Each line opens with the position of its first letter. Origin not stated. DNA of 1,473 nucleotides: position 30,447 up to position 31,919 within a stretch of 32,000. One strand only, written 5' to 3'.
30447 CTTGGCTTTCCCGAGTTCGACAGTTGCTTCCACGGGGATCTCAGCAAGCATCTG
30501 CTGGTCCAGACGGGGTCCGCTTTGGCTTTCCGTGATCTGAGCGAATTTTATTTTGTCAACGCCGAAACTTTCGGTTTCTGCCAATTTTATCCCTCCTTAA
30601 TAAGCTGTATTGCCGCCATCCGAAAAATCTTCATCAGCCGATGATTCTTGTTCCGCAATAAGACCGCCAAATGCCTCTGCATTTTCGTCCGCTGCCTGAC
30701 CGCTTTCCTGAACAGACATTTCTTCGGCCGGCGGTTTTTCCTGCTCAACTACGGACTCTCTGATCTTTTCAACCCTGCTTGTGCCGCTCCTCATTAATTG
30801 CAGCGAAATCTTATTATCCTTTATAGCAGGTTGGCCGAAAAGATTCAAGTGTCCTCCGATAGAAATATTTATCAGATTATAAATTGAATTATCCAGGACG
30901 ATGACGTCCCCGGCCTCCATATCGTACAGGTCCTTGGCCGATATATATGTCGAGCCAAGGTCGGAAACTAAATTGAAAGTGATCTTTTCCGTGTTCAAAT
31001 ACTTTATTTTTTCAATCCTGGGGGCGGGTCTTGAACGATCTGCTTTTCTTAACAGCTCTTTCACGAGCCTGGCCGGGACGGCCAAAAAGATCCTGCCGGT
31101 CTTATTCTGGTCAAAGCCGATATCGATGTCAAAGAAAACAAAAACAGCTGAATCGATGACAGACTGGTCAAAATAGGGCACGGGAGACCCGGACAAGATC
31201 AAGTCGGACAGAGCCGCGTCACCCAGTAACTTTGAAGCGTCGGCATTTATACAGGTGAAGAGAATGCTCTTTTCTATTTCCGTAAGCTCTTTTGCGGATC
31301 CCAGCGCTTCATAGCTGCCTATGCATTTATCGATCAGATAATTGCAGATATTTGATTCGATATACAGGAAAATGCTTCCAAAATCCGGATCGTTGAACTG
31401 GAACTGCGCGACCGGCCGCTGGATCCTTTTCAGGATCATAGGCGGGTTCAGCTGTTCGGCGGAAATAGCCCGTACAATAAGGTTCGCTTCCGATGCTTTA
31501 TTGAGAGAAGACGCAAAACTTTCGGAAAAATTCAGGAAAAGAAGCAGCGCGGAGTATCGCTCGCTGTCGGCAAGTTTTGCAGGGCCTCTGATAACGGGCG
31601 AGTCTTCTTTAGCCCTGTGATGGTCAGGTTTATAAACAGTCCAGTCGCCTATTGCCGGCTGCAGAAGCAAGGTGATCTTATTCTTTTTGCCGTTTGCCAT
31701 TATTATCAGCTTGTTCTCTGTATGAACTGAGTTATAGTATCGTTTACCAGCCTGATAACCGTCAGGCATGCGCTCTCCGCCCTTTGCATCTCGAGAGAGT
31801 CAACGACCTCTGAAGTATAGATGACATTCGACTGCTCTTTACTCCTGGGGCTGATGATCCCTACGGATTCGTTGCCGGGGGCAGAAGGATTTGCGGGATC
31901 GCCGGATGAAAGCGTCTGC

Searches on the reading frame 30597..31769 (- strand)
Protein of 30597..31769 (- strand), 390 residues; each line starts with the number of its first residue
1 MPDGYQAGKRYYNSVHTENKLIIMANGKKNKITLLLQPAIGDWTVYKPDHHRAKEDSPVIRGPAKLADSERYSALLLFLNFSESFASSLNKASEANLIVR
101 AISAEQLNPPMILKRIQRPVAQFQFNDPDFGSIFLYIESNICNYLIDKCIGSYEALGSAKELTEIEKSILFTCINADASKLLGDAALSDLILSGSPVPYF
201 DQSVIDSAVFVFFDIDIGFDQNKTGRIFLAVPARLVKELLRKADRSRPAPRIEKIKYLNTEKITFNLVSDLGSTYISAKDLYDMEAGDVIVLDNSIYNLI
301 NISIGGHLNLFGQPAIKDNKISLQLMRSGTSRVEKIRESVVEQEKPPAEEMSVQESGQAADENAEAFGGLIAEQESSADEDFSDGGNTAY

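Call 68: search_protein_families(library=pfam, proteins=[window:30597-31769:-], max_evalue=0.00001)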
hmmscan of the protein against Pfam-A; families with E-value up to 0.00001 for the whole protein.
window:30597-31769:- (390 aa): 1 family
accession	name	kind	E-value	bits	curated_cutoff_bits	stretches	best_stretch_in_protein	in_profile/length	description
PF01052.25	FliMN_C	-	2.8e-08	34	23.8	1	262-326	5-69/73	Type III flagellar switch regulator (C-ring) FliN C-term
